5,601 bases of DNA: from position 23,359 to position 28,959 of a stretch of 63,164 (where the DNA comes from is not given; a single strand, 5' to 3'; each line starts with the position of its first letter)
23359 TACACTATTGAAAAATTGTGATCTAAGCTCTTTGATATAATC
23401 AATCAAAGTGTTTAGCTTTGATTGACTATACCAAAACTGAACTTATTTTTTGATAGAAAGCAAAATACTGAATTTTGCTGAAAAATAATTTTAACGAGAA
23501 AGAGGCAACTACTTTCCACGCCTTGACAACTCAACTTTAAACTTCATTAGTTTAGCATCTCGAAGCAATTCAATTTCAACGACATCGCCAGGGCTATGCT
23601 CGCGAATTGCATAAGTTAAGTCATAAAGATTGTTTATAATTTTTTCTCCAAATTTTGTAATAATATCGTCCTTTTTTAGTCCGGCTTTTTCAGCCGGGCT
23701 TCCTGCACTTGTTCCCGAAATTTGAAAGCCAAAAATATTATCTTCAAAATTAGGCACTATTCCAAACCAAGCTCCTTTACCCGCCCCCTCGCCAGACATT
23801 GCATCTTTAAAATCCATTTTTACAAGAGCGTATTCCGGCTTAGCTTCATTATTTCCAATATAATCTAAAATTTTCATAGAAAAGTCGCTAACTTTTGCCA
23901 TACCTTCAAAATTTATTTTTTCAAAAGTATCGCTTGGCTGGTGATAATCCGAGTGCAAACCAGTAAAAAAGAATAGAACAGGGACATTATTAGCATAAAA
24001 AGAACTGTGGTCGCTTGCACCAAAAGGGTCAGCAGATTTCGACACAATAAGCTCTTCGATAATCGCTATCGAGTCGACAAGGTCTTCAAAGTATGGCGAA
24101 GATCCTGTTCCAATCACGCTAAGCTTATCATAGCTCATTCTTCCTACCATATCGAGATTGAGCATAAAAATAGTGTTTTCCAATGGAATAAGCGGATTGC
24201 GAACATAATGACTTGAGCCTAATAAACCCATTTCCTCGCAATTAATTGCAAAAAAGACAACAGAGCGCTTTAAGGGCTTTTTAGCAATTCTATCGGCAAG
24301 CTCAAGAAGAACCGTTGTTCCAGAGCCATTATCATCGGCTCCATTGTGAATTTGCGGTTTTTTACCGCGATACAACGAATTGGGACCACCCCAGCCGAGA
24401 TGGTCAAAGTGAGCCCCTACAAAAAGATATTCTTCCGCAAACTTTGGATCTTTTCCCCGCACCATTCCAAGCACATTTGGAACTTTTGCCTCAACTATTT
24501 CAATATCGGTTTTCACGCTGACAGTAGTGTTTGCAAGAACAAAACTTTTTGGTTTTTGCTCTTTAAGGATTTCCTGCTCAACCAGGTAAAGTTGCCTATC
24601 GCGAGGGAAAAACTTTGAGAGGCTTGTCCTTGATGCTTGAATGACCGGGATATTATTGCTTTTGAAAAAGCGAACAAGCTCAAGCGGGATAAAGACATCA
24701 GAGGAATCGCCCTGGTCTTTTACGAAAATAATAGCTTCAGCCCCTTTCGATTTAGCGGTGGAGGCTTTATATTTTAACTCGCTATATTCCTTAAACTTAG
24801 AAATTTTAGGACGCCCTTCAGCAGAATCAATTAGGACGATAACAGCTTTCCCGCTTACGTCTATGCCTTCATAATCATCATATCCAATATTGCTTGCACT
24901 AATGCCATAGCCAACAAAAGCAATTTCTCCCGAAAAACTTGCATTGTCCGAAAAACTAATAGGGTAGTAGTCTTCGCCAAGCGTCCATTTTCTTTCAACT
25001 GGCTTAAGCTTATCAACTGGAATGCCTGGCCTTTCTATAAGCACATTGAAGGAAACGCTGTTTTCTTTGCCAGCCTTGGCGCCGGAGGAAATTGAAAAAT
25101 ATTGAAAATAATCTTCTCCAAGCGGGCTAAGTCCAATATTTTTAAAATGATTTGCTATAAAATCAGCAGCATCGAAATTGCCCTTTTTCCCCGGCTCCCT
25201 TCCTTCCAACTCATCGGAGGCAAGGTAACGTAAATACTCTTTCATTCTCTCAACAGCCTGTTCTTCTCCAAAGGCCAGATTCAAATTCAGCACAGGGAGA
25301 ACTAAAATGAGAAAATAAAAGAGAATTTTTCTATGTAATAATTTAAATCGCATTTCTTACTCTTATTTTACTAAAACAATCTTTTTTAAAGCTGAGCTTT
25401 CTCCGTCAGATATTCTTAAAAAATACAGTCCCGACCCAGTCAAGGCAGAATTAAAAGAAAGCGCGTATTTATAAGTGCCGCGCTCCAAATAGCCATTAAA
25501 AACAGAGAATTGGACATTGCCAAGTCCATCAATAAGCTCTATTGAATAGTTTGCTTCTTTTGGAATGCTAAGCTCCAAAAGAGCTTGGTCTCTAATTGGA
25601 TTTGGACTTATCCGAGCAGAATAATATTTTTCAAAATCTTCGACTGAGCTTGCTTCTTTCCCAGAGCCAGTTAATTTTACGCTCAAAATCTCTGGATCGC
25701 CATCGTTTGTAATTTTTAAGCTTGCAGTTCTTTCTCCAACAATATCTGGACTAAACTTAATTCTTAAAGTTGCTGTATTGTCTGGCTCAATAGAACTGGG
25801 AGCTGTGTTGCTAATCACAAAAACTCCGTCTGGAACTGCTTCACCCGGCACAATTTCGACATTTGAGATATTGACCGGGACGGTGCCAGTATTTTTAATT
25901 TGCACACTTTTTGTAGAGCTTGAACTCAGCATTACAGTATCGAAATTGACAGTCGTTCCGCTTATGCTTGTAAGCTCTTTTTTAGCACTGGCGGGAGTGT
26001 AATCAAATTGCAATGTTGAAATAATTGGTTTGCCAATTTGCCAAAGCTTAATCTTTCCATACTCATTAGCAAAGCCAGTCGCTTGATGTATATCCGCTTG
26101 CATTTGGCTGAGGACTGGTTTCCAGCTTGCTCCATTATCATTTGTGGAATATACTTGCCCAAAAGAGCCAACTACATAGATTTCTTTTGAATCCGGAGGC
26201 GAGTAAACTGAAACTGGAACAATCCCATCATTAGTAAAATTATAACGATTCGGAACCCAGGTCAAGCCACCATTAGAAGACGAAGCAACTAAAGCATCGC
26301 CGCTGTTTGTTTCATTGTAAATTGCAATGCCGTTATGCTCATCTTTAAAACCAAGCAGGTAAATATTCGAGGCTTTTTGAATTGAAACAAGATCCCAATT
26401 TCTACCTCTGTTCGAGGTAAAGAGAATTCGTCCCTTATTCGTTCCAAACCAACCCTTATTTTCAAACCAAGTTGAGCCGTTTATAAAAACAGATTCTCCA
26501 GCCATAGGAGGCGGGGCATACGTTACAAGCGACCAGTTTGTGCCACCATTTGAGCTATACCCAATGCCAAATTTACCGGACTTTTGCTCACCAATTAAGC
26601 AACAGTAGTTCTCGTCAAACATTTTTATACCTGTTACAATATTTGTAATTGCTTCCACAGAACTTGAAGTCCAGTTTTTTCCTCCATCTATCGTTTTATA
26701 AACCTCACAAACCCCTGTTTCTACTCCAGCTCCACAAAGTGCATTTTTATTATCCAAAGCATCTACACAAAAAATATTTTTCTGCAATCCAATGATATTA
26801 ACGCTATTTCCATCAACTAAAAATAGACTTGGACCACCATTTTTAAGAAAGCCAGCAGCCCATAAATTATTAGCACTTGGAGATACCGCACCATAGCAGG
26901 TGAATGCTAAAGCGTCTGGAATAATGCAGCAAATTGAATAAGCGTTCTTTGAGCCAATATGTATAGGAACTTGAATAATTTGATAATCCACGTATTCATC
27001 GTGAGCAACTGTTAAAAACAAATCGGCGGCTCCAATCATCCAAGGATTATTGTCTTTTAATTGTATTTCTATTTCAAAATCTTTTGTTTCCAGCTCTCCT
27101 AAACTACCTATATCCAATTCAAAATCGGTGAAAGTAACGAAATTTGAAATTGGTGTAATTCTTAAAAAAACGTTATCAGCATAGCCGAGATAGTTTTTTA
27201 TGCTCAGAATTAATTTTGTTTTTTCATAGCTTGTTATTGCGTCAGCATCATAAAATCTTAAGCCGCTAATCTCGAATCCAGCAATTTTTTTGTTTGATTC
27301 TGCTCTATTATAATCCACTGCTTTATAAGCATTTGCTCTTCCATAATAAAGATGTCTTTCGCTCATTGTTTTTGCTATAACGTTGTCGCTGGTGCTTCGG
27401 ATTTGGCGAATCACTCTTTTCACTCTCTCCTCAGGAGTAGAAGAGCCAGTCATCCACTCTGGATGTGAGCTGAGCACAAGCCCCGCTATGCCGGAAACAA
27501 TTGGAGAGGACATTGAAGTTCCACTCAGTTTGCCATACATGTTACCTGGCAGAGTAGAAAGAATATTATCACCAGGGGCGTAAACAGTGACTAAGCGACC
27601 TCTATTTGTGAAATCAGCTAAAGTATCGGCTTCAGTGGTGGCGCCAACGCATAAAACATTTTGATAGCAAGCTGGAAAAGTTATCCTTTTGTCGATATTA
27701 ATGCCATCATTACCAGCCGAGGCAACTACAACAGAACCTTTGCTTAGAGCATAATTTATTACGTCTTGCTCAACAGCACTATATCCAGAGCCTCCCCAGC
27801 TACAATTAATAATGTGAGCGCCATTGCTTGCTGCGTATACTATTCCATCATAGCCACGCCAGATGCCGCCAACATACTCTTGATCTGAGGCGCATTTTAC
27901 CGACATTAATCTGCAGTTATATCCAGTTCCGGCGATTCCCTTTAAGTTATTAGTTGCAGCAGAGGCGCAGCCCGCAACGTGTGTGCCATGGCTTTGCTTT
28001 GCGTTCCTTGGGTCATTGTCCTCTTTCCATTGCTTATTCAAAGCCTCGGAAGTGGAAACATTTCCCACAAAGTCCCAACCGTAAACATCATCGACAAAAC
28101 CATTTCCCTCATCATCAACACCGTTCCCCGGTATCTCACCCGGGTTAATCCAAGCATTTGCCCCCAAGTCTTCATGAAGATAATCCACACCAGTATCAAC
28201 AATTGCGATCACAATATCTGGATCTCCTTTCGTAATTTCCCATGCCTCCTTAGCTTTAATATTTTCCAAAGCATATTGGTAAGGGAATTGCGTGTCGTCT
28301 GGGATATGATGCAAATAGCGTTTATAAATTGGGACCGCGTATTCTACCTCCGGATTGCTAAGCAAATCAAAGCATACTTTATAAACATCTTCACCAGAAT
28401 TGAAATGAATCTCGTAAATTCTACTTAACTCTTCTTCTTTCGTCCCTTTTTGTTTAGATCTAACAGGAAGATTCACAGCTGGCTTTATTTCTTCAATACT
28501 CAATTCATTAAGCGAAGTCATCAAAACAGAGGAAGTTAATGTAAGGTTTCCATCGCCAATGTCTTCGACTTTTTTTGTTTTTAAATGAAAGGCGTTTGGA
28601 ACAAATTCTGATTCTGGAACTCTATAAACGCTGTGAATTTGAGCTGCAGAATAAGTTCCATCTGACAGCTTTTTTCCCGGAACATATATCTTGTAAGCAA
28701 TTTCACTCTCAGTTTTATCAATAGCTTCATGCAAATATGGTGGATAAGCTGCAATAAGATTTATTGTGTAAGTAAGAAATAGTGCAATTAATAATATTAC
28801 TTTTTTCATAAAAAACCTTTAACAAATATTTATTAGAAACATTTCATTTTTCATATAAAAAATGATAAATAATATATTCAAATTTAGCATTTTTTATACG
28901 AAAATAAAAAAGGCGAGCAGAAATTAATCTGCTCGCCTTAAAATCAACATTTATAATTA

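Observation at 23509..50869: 27-kb one-strand block of secreted proteases and giant T9SS surface proteins that share unassigned modules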

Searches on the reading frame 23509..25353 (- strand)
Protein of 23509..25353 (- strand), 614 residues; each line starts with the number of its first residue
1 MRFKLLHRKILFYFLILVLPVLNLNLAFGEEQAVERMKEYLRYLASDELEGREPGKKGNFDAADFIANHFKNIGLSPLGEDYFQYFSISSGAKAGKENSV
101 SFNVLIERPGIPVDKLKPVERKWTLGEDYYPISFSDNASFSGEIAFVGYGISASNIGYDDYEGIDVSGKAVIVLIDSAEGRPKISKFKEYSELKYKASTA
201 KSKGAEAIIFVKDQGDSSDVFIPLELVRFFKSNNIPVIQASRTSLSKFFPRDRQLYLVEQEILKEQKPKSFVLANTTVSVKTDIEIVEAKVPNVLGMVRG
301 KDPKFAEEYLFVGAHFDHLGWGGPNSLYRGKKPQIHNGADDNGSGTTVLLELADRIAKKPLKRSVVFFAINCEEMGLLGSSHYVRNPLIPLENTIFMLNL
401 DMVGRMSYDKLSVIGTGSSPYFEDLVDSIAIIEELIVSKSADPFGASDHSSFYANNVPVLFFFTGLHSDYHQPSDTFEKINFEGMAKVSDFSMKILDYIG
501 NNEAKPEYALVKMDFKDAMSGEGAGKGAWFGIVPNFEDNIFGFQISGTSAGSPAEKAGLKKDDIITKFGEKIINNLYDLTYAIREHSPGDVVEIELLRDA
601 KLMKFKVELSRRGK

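Call 3: search_protein_families(library=pfam, proteins=[window:23509-25353:-], max_evalue=0.01)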
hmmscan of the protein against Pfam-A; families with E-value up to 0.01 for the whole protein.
window:23509-25353:- (614 aa): 6 families
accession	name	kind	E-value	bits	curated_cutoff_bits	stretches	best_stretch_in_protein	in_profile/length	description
PF04389.22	Peptidase_M28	-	1.3e-41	142.9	21.3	1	293-492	1-189/193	Peptidase family M28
PF13180.12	PDZ_2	-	3.6e-12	46.8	27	1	550-609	21-80/80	PDZ domain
PF17820.7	PDZ_6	-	1.9e-05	24.8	27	1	546-598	3-54/54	PDZ domain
PF02225.27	PA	-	0.00033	21.2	23.9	1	159-219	16-63/95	PA domain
PF01546.33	Peptidase_M20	-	0.00069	20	24.6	0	338-483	32-194/206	Peptidase family M20/M25/M40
PF00595.29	PDZ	-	0.00095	19.9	23.2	1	541-593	25-77/81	PDZ domain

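Call 10: search_protein_families(library=ncbifam, proteins=[window:23509-25353:-], max_evalue=0.01)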
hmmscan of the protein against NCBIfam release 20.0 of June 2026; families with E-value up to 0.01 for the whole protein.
window:23509-25353:- (614 aa): 17 families
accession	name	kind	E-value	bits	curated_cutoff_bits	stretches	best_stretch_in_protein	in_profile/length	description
TIGR02037.1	degP_htrA_DO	subfamily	2.3e-11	43.3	416.2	1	545-611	263-329/434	Do family serine endopeptidase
NF047968.1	SerProtHtrA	equivalog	1.7e-09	37.5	470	1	542-609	290-357/357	serine protease HtrA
NF007568.0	PRK10199.1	equivalog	3.4e-09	36.4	298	1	337-403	139-206/346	aminopeptidase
NF045908.1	AminopepLapALeg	equivalog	1.8e-07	30.4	600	1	299-491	198-385/396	aminopeptidase LapA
NF008147.1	PRK10898.1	equivalog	2.3e-07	30.3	408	1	538-609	276-347/352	outer membrane-stress sensor serine endopeptidase DegS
NF050055.1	SerProtHtrAMycob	equivalog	9.7e-07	28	800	1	542-607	431-496/502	serine protease HtrA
NF007526.1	PRK10139.1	equivalog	1.3e-06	27.4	756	1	545-611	295-361/456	serine endoprotease DegQ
TIGR02038.1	protease_degS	equivalog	1.8e-06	27.4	422.95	1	538-608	275-345/351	outer membrane-stress sensor serine endopeptidase DegS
TIGR00054.1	TIGR00054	equivalog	3.4e-06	26.2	147.55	1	547-614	208-274/421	RIP metalloprotease RseP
NF041199.1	trx7_PDZ_seleno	equivalog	5.3e-06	25.6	300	1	545-610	207-273/390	Trx7/PDZ domain-containing (seleno)protein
NF041521.1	HhoA_HhoB_HtrA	equivalog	2.6e-05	23.7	450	1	542-609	264-331/335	HhoA/HhoB/HtrA family serine endopeptidase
NF053637.1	SerProtHtrAspr2045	equivalog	0.00012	21.1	650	1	545-610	323-387/394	serine protease HtrA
NF040960.1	MamE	equivalog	0.00028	19.6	800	1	542-604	468-530/659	magnetosome formation protease MamE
NF008189.1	PRK10942.1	equivalog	0.0011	17.6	720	1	545-610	317-382/477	serine endoprotease DegP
TIGR00225.1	prc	subfamily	0.002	17.3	218.6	1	516-611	43-133/335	C-terminal processing peptidase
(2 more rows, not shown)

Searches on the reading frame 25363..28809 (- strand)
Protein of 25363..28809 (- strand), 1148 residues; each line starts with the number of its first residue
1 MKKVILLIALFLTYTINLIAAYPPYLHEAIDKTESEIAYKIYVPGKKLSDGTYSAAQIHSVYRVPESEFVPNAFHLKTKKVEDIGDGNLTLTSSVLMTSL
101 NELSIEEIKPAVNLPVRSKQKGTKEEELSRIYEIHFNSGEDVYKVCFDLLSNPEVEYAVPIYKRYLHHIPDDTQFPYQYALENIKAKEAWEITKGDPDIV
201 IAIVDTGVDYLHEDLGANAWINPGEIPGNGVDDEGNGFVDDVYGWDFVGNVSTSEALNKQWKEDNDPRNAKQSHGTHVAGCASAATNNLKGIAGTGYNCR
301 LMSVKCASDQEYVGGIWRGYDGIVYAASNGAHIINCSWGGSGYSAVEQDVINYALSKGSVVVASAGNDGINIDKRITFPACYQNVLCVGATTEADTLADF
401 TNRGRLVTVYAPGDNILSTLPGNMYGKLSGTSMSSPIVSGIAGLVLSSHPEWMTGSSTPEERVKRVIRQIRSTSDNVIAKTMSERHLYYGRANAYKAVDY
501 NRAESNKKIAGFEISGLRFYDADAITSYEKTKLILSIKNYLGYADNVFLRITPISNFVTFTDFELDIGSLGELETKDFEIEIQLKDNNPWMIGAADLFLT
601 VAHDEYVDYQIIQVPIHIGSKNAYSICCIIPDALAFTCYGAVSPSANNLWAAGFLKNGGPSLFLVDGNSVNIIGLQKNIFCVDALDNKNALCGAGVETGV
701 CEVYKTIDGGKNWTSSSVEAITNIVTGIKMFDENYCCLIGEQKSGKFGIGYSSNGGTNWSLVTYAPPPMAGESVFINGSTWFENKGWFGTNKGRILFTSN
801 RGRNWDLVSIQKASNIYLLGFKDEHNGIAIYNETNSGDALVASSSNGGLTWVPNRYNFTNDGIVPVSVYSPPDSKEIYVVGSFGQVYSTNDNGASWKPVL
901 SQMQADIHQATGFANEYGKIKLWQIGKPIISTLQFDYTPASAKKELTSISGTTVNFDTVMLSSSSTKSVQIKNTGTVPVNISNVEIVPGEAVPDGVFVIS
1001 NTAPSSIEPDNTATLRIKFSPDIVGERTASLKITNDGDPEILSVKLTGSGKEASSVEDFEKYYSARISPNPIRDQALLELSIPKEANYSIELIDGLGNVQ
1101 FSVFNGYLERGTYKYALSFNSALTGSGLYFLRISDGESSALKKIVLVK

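Call 3: search_protein_families(library=pfam, proteins=[window:25363-28809:-], max_evalue=0.01)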
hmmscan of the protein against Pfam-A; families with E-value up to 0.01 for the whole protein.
window:25363-28809:- (1148 aa): 13 families
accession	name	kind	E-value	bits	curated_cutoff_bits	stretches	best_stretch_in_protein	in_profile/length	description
PF00082.27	Peptidase_S8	-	9.5e-50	170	21.8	1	198-468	3-270/288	Subtilase family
PF15902.12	Sortilin-Vps10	-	3.4e-08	33.1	33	1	841-923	3-85/446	Sortilin, neurotensin receptor 3,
PF07610.17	DUF1573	-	4.5e-06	27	26.1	1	950-1048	4-96/98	Protein of unknown function (DUF1573)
PF22544.2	HYDIN_VesB_CFA65-like_Ig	-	8e-06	26.4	25.5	1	952-1045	8-96/100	HYDIN/CFA65/VesB-like, Ig-like domain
PF15780.11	ASH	-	9.6e-06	26.1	27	1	952-1037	12-92/98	Abnormal spindle-like microcephaly-assoc'd, ASPM-SPD-2-Hydin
PF14870.12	PSII_BNR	-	1e-05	25.4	27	1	802-899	6-97/303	Photosynthesis system II assembly factor YCF48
PF18962.6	Por_Secre_tail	-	2.7e-05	24.8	27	1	1067-1145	1-74/75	Secretion system C-terminal sorting domain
PF22073.2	Cep192_D4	-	4e-05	24.2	35.5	1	952-1050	9-111/112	Cep192 domain 4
PF24798.1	Ig-CFAP74_4th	-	0.00064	20.3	28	1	950-1035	2-81/95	CFAP74 forth Ig-like domain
PF24501.1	Ig_TMEM131L_5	-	0.0016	18.6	27.8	1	973-1027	1-54/66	TMEM131L fifth Ig-like domain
PF21310.3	OCRL-like_ASH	-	0.0017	18.9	27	1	949-1046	1-95/109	Inositol polyphosphate 5-phosphatase OCRL-like, ASH domain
PF24507.1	Ig_CFAP65_4th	-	0.0058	17.5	27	0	969-1050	2-76/76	CFAP65, fourth Ig-like domain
PF00932.25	LTD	-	0.007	17.2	34.3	0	952-1038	6-90/109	Lamin Tail Domain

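Call 10: search_protein_families(library=ncbifam, proteins=[window:25363-28809:-], max_evalue=0.01)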
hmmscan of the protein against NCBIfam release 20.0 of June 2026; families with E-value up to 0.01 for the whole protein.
window:25363-28809:- (1148 aa): 12 families
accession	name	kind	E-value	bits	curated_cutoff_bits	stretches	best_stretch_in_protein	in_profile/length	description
TIGR03921.1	T7SS_mycosin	equivalog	7.6e-38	130.5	278.75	1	265-499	43-286/353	type VII secretion-associated serine protease mycosin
NF033595.1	denti_PrtP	equivalog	4.1e-33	114.9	300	2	334-500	342-504/606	dentilisin complex serine proteinase subunit PrtP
TIGR03895.1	protease_PatA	subfamily_domain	5e-20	71.8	421.05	1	274-505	1-232/606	PatA/PatG family cyanobactin maturation protease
NF012200.0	choice_anch_D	domain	1.3e-12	48.2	45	1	947-1036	17-104/108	choice-of-anchor D domain-containing protein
NF040809.1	germ_prot_CspBA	exception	8.9e-10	36.8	1250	2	376-446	396-473/1099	bifunctional germination protease/germinant receptor pseudoprotease CspBA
NF045728.1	glycosyl_F510_1955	equivalog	2.9e-09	36.6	175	1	798-906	77-180/246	F510_1955 family glycosylhydrolase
TIGR04183.1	Por_Secre_tail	domain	2.1e-07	30.8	23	1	1067-1146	1-71/72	T9SS type A sorting domain-containing protein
NF049966.1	QH_SP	equivalog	1.7e-06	27.6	165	1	321-450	78-196/219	subtilisin-like serine protease QhpE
NF010237.0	PRK13684.1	equivalog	5e-06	25.8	326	0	801-899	33-124/334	photosynthesis system II assembly factor Ycf48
NF051851.1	AtpSerPepEprS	equivalog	1.8e-05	23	1700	1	270-450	114-322/988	autotransporter serine peptidase EprS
NF040808.2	CspC_non_triad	exception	0.00043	18.8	675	0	407-446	459-498/556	bile acid germinant receptor pseudoprotease CspC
NF040553.1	SGO_0316_fam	subfamily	0.005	14.5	1400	0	409-470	671-730/1486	SGO_0316/SGO_0317 family LPXTG-anchored serine peptidase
